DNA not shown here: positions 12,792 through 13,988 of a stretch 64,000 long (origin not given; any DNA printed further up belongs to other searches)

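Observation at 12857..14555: AT-rich two-gene cassette integrated into the 3' end of truA, with perfect 15-bp direct repeats and the displaced ancestral truA terminus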

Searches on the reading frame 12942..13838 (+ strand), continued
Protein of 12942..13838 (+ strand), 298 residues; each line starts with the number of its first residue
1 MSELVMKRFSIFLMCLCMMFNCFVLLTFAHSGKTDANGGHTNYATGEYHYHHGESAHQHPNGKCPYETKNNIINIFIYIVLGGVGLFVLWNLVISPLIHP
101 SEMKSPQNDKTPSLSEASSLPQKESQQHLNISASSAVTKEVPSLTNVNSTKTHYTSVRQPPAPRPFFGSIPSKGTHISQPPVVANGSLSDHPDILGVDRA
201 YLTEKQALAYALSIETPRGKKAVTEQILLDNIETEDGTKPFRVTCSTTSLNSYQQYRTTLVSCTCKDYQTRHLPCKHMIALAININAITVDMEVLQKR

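Call 29: search_dna_similar(query=window:12942-13838:+, collection=phages, mode=protein, max_evalue=0.001, max_rows=25)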
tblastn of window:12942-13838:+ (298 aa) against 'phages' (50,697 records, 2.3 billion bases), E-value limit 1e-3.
Records with a match: 5; places in all: 5; records where one place covers at least 80% of the query: 0.
Best place of each record, by identity: <60% 5.
By first word of the organism name: Fusobacterium 2; Clostridioides 2; Bacteriophage 1.
By host as written in the record: Fusobacterium nucleatum 2; - 2; Clostridioides sp. ES-S-0173-01 1.
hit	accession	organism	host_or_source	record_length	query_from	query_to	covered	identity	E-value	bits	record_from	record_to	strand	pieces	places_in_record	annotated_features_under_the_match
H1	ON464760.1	Fusobacterium phage JD-Fnp2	Fusobacterium nucleatum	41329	2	67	22%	50.0%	6e-12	72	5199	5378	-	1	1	putative peptidoglycan binding domain protein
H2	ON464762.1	Fusobacterium phage JD-Fnp5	Fusobacterium nucleatum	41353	2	67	22%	50.0%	6e-12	72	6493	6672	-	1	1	putative peptidoglycan binding domain protein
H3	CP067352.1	Clostridioides phage ES-S-0173-01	Clostridioides sp. ES-S-0173-01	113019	4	66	21%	39.7%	9e-5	50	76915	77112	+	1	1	record has no annotation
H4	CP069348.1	Clostridioides phage pCD1602_4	water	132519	4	66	21%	39.7%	1e-4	49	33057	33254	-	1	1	record has no annotation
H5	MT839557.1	Bacteriophage sp.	human fecal samples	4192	30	71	14%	54.8%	8e-7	56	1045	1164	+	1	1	record has no annotation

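Call 60: search_protein_families(library=ncbifam, proteins=[window:12957-13838:+], max_evalue=0.1)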
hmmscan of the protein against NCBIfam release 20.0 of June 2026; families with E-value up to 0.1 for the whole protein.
window:12957-13838:+ (293 aa): 3 families
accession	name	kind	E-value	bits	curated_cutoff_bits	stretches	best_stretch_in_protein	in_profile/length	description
NF033223.2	YHYH_alt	domain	1.3e-11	44.5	30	1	23-46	2-25/25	YHYH domain-containing protein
NF009873.0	PRK13335.1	equivalog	0.0088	15.4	537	1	103-158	85-138/356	superantigen-like protein SSL3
TIGR04067.1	oc_CLOSPO_01332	equivalog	0.077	13.1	45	0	229-260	11-42/59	Apre_1838 family putative sactipeptide bacteriocin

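Call 69: predict_structure(alignment_id=A1)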
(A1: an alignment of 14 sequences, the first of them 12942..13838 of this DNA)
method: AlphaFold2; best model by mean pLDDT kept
length: 298 residues; sequences in the alignment: 14
mean_pLDDT: 72.9   pTM: 0.48
mean pLDDT of the five models: 72.9, 71.4, 71.2, 68.4, 54.0
residues with pLDDT >= 90: 108; 70-90: 60; 50-70: 49; < 50: 81
segments of 3 or more residues with pLDDT < 50: 53-60, 65-68, 105-155, 166-178
pLDDT, mean of each block of 10 residues (from residue 1): 82 90 75 62 66 48 47 75 86 78 49 41 42 43 46 48 48 47 75 95 95 93 96 95 97 96 95 96 98 90
secondary structure, 60 per line:
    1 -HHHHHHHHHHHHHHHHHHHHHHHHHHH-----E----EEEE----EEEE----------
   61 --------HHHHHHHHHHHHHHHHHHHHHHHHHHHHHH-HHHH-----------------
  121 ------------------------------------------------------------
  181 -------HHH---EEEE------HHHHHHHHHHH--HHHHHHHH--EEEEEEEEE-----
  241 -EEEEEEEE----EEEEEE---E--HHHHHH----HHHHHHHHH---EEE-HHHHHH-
elements in order: H2-28 E39-42 E47-50 H69-98 H100-103 E194-197 H204-214 H217-224 E227-235 E242-249 E254-259 H266-271 H276-284 E288-290 H292-297

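Call 73: fold_search(model_id=the predicted structure, library=pdb)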
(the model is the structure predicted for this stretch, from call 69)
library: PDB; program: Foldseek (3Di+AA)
matches with E <= 10: 348; with E <= 0.001: 0
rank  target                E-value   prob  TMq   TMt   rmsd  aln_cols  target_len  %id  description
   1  6i3r_MODEL_1_A        4.2e-01  0.14  0.11  0.12  11.5        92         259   10  Structure, dynamics and roX2-lncRNA binding of tandem double-stranded RNA binding domains dsRBD1/2 of Drosophi (released 2019-02-20)
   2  2zzc_A                1.1e+00  0.16  0.12  0.07   9.3        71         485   15  Crystal structure of NADP(H):human thioredoxin reductase I (released 2009-08-18)
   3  3vyy_B                1.2e+00  0.11  0.11  0.30  10.6        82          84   15  Structural insights into RISC assembly facilitated by dsRNA binding domains of human RNA helicase A (DHX9) (released 2013-02-13)
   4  6rku_B                1.2e+00  0.03  0.12  0.10  12.9       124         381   10  E. coli DNA Gyrase - DNA binding and cleavage domain in State 1 (released 2019-11-06)
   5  2ia7                  1.4e+00  0.23  0.11  0.26   5.3        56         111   11  Crystal structure of putative tail lysozyme (NP_952040.1) from GEOBACTER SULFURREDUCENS at 1.44 A resolution (released 2006-09-19)
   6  8b9g_A                1.4e+00  0.05  0.12  0.05  11.4        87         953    8  Cryo-EM structure of MLE in complex with ADP:AlF4 and U10 RNA (released 2023-10-18)
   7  8f2r_J                1.4e+00  0.09  0.09  0.13  19.0        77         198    9  Human CCC complex (released 2023-05-24)
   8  1r8y_F                1.4e+00  0.08  0.12  0.13   9.6        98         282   13  Crystal Structure of Mouse Glycine N-Methyltransferase (Monoclinic Form) (released 2004-09-21)
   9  9ihp_C                1.4e+00  0.08  0.12  0.14  12.0       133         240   10  Open state without NUQM and with flavoprotein (classification state 3) of Pichia pastoris mitochondrial complex I in c (released 2025-10-15)
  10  2l3j_MODEL_1_A        1.5e+00  0.05  0.12  0.14  25.4       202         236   13  The solution structure of the ADAR2 dsRBM-RNA complex reveals a sequence-specific read out of the minor groove (released 2010-10-27)
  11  5wxk_B                1.6e+00  0.47  0.11  0.44   2.1        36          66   14  EarP bound with domain I of EF-P (released 2018-02-28)
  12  8p0w_H                1.6e+00  0.03  0.09  0.13  14.8       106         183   13  Structure of the human Commander complex COMMD ring (released 2024-03-20)
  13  2zz0_B                1.7e+00  0.30  0.10  0.07   2.3        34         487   20  Crystal structure of human thioredoxin reductase I (SeCys 498 Cys) (released 2009-08-18)
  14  3ean_F                1.7e+00  0.13  0.12  0.07   9.2        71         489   17  Crystal structure of recombinant rat selenoprotein thioredoxin reductase 1 with reduced C-terminal tail (released 2008-12-02)
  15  8uep_1C               1.7e+00  0.05  0.09  0.11   7.0        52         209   17  In-situ complex I, Active-Q10 (State-alpha) (released 2024-06-19)
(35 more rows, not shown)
